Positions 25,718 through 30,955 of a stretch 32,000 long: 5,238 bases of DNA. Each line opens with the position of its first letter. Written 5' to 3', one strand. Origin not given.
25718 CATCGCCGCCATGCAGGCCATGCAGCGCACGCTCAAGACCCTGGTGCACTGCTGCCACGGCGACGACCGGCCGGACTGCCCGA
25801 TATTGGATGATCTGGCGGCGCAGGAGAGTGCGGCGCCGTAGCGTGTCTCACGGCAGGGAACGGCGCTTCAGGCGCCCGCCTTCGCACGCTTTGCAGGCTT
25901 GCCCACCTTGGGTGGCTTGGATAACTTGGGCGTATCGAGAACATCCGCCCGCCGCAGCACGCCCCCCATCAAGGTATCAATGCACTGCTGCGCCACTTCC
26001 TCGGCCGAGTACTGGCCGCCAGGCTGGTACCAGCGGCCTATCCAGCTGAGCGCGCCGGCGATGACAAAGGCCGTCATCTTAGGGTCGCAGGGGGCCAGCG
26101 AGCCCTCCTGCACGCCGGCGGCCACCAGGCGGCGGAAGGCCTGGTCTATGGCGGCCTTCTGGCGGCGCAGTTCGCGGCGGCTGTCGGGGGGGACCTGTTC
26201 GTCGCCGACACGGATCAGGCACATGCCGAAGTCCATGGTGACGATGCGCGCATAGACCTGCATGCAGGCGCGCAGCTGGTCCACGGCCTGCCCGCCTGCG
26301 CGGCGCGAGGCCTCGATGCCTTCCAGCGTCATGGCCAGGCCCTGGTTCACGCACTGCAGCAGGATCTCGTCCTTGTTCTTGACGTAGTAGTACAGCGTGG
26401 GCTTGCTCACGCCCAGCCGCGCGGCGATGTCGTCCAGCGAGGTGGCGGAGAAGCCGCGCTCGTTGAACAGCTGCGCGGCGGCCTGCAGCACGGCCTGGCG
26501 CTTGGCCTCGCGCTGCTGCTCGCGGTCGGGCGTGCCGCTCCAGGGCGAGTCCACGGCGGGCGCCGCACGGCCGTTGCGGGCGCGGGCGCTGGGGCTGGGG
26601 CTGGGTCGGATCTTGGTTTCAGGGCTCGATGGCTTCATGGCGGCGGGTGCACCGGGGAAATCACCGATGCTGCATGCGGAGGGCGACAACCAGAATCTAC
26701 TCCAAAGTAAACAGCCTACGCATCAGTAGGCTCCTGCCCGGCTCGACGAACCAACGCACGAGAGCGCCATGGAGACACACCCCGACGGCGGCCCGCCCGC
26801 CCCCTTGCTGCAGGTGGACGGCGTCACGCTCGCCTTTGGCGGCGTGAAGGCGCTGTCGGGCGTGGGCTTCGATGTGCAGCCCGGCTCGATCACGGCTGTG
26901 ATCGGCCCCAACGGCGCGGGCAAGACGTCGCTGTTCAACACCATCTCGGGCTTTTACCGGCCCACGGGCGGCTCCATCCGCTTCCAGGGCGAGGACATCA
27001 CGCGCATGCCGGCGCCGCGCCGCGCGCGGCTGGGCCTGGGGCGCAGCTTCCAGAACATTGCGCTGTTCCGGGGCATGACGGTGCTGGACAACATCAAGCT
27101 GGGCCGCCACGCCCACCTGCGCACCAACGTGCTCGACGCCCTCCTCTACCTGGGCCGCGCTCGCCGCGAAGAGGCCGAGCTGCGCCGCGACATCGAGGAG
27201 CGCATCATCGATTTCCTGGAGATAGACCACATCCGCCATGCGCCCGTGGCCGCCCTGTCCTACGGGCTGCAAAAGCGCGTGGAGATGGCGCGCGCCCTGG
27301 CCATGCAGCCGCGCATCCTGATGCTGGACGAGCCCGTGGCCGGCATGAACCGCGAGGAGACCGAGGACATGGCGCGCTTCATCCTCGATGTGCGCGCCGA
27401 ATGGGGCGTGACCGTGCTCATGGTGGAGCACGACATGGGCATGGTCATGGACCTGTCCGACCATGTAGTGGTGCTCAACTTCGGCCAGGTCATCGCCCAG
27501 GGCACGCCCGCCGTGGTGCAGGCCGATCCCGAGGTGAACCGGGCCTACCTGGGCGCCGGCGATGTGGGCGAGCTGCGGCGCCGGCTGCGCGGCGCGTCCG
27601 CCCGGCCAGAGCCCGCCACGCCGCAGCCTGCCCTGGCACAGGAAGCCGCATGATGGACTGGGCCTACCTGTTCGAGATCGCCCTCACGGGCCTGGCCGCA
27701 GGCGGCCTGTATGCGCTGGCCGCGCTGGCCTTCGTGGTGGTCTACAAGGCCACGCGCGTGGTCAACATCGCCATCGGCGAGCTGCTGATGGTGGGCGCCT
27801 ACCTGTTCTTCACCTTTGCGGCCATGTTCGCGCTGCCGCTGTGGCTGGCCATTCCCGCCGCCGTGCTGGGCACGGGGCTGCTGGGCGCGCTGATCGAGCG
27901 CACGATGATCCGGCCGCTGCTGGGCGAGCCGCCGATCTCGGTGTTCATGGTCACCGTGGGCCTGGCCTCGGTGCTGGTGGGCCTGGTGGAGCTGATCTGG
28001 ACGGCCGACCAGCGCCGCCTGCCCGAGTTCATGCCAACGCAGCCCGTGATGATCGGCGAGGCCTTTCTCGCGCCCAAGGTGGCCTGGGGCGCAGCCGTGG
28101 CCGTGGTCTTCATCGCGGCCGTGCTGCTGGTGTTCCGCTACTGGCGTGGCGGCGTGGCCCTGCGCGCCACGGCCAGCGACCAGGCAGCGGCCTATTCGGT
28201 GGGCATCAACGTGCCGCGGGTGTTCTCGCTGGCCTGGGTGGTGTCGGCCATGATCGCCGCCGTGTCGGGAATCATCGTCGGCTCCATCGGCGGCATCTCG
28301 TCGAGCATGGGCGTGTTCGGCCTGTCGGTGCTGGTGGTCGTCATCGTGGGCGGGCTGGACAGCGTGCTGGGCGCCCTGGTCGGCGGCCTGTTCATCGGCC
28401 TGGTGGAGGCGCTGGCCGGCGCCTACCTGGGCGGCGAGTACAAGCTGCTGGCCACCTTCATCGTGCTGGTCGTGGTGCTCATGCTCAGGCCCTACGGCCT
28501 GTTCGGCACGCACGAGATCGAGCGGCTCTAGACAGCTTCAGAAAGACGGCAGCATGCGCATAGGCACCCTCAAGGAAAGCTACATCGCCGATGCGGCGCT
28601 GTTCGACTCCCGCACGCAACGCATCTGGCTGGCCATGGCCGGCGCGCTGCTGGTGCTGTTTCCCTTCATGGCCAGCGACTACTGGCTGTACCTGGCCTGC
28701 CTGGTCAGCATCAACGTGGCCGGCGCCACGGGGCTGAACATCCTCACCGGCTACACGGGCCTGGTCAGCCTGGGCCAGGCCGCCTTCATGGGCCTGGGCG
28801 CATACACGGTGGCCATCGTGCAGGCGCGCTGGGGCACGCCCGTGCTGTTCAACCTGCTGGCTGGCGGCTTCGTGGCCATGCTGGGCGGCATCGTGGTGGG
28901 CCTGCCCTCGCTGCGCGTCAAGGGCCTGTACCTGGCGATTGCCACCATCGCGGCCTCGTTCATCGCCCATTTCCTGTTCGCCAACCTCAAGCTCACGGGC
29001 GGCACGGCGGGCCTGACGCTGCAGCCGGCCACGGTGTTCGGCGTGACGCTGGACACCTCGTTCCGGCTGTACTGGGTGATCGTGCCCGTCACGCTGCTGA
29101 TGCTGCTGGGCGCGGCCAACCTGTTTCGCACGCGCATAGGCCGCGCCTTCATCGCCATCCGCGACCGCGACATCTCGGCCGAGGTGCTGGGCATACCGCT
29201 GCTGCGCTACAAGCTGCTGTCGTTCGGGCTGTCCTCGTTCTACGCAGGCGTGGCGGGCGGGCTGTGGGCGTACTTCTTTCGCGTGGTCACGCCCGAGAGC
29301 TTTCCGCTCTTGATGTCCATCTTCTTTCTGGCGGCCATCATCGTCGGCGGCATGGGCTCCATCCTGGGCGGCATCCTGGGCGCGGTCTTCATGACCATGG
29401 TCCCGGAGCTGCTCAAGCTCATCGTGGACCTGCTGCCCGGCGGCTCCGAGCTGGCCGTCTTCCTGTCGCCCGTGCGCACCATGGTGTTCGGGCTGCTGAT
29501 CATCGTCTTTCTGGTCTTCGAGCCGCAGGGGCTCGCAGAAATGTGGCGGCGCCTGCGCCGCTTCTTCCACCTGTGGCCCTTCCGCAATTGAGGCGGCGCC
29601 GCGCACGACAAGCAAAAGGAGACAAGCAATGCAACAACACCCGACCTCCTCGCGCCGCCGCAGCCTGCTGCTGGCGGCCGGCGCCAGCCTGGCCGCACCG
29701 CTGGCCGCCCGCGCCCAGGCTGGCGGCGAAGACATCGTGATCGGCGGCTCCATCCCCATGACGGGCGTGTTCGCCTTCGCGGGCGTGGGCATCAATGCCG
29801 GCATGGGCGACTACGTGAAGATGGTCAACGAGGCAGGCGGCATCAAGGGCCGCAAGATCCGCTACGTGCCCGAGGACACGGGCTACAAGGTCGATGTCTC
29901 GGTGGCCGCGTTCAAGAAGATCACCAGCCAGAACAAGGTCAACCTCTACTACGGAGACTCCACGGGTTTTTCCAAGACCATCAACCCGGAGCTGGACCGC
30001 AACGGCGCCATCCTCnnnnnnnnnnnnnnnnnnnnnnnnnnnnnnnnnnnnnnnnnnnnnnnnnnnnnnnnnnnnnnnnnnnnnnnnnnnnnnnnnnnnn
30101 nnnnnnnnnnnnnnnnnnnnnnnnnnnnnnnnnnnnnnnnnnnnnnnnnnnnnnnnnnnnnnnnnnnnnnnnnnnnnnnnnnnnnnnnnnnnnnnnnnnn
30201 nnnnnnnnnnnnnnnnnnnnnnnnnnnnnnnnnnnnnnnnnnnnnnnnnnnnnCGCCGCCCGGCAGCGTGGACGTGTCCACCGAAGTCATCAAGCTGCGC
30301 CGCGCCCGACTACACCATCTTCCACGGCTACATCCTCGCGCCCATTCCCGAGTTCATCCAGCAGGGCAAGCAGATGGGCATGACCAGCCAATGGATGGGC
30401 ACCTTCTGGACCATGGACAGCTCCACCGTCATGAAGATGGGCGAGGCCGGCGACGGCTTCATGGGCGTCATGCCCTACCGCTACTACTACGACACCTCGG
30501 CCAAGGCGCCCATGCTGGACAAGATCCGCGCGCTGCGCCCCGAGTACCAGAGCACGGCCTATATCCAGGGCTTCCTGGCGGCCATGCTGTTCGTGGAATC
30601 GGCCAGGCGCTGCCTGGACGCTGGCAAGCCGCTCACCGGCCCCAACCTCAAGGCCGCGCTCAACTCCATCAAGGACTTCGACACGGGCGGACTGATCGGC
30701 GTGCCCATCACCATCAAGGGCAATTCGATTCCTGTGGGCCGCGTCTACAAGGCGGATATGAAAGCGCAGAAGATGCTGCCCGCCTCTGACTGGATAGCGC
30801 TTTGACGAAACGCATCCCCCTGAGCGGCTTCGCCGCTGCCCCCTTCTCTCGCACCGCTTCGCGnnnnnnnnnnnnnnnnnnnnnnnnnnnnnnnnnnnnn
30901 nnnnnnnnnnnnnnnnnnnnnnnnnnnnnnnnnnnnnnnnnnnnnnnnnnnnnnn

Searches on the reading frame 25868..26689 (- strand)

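Call 60: search_protein_families(library=pfam, proteins=[window:25868-26689:-], max_evalue=0.001)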
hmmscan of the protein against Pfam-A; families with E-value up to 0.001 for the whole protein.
window:25868-26689:- (273 aa): 3 families
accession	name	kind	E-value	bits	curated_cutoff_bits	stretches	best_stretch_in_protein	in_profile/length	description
PF17932.6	TetR_C_24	-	6.8e-28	97.7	26.4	1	133-244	2-114/114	Tetracyclin repressor-like, C-terminal domain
PF00440.29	TetR_N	-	3.3e-17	62.4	24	1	68-112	2-46/47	Bacterial regulatory proteins, tetR family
PF21351.2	TetR_C_41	-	2.9e-05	24.8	27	1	175-243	38-107/108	Tetracyclin repressor-like, C-terminal domain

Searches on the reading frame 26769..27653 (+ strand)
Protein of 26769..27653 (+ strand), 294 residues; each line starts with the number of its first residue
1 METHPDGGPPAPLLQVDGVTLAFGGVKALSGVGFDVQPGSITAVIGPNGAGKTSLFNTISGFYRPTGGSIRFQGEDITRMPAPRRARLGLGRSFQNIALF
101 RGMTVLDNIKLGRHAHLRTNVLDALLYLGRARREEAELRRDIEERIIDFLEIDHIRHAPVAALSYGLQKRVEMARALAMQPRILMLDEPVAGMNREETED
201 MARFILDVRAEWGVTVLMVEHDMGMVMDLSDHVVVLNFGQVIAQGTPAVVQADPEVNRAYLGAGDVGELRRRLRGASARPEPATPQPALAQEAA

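Call 60: search_protein_families(library=pfam, proteins=[window:26769-27653:+], max_evalue=0.001)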
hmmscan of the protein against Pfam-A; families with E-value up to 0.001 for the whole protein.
window:26769-27653:+ (294 aa): 4 families
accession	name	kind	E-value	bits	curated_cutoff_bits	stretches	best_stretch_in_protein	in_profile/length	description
PF00005.33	ABC_tran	-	2.9e-31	109.3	25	1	29-191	1-137/137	ABC transporter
PF12399.14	BCA_ABC_TP_C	-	3.8e-09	36.4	25.5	1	240-265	1-26/27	Branched-chain amino acid ATP-binding cassette transporter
PF13304.12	AAA_21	-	4e-06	27.5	27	1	41-62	1-22/304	AAA domain, putative AbiEii toxin, Type IV TA system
PF02463.25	SMC_N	-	0.00015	21.7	40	0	40-59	25-44/220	RecF/RecN/SMC N terminal domain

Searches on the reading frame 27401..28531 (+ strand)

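Call 60: search_protein_families(library=pfam, proteins=[window:27401-28531:+], max_evalue=0.001)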
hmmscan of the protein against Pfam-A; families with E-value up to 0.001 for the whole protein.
window:27401-28531:+ (376 aa): 1 family
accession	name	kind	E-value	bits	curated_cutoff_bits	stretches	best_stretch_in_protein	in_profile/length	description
PF02653.21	BPD_transp_2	-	1.7e-33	116.3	26.8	1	94-360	2-269/269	Branched-chain amino acid transport system / permease component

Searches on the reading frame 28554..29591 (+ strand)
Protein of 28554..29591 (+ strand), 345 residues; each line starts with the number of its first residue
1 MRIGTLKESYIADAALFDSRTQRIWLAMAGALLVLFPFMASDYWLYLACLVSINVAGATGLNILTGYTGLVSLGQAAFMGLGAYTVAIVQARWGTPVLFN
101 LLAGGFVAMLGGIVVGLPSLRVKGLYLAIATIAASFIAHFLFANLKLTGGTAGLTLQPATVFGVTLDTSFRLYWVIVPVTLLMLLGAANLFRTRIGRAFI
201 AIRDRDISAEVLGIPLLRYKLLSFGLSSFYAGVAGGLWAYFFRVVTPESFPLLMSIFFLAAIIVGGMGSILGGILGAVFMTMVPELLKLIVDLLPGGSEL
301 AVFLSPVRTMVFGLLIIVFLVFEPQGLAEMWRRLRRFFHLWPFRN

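Call 60: search_protein_families(library=pfam, proteins=[window:28554-29591:+], max_evalue=0.001)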
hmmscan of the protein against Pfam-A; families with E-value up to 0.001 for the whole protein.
window:28554-29591:+ (345 aa): 1 family
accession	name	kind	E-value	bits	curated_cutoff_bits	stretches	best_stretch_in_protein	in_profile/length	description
PF02653.21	BPD_transp_2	-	1.1e-34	120.3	26.8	1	46-319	4-268/269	Branched-chain amino acid transport system / permease component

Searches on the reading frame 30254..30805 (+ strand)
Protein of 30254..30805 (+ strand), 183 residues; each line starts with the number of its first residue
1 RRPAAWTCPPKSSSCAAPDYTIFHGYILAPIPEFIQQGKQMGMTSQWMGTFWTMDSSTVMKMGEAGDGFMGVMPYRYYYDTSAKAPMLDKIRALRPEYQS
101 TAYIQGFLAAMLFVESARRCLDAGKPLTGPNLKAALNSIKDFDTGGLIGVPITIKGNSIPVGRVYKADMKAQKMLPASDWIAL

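Call 60: search_protein_families(library=pfam, proteins=[window:30254-30805:+], max_evalue=0.001)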
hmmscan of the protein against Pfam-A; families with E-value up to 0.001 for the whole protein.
window:30254-30805:+ (183 aa): 1 family
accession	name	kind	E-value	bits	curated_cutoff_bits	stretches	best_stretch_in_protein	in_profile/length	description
PF13458.12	Peripla_BP_6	-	2.2e-13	51.1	31.7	1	18-165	191-334/343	Periplasmic binding protein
